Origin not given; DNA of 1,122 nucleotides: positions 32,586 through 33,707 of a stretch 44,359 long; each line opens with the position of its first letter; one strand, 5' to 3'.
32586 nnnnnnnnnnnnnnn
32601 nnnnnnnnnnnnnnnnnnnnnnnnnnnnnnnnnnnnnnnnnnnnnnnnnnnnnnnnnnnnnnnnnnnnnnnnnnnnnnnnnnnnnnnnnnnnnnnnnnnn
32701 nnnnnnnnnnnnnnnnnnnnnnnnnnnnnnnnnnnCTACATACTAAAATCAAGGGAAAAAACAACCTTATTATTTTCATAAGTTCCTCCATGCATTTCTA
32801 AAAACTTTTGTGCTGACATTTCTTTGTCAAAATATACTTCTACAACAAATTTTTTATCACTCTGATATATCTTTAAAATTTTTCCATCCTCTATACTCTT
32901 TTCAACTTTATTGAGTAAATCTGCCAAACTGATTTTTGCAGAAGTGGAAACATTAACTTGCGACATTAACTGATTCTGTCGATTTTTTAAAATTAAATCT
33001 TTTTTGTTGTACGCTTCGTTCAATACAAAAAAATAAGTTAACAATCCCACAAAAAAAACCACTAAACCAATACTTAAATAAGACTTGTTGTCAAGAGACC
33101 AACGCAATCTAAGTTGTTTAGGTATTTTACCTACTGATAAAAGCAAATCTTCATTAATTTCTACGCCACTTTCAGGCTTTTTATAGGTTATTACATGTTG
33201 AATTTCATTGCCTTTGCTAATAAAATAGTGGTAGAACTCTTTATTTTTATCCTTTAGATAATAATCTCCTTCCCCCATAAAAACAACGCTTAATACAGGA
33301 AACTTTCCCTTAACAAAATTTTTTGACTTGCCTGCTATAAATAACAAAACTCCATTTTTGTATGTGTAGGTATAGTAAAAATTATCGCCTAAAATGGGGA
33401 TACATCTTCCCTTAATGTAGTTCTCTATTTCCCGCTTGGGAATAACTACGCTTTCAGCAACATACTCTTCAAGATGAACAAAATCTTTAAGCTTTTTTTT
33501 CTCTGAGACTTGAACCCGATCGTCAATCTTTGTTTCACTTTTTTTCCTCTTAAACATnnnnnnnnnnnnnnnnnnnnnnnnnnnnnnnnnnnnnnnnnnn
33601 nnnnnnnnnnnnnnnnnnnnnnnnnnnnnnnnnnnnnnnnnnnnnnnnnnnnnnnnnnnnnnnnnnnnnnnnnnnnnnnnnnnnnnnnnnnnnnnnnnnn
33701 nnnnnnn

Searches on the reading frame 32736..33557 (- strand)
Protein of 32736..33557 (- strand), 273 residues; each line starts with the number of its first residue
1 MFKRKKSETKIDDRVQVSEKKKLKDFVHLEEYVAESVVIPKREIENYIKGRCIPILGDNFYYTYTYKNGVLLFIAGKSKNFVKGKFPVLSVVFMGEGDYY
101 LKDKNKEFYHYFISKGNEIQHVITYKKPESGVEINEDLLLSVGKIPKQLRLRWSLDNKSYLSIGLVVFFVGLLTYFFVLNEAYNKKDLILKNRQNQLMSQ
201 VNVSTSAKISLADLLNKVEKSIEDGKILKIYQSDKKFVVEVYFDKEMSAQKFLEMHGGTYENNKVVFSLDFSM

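Call 5: search_protein_families(library=pfam, proteins=[window:32736-33557:-], max_evalue=0.01)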
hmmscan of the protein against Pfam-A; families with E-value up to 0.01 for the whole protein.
window:32736-33557:- (273 aa): 1 family
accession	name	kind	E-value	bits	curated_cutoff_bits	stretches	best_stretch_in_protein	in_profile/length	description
PF09034.15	TRADD_N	-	0.00073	20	25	1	222-255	6-39/112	TRADD, N-terminal domain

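Call 31: search_protein_families(library=ncbifam, proteins=[window:32736-33557:-], max_evalue=0.01)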
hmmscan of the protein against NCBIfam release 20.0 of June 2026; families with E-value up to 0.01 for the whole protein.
window:32736-33557:- (273 aa): 0 families
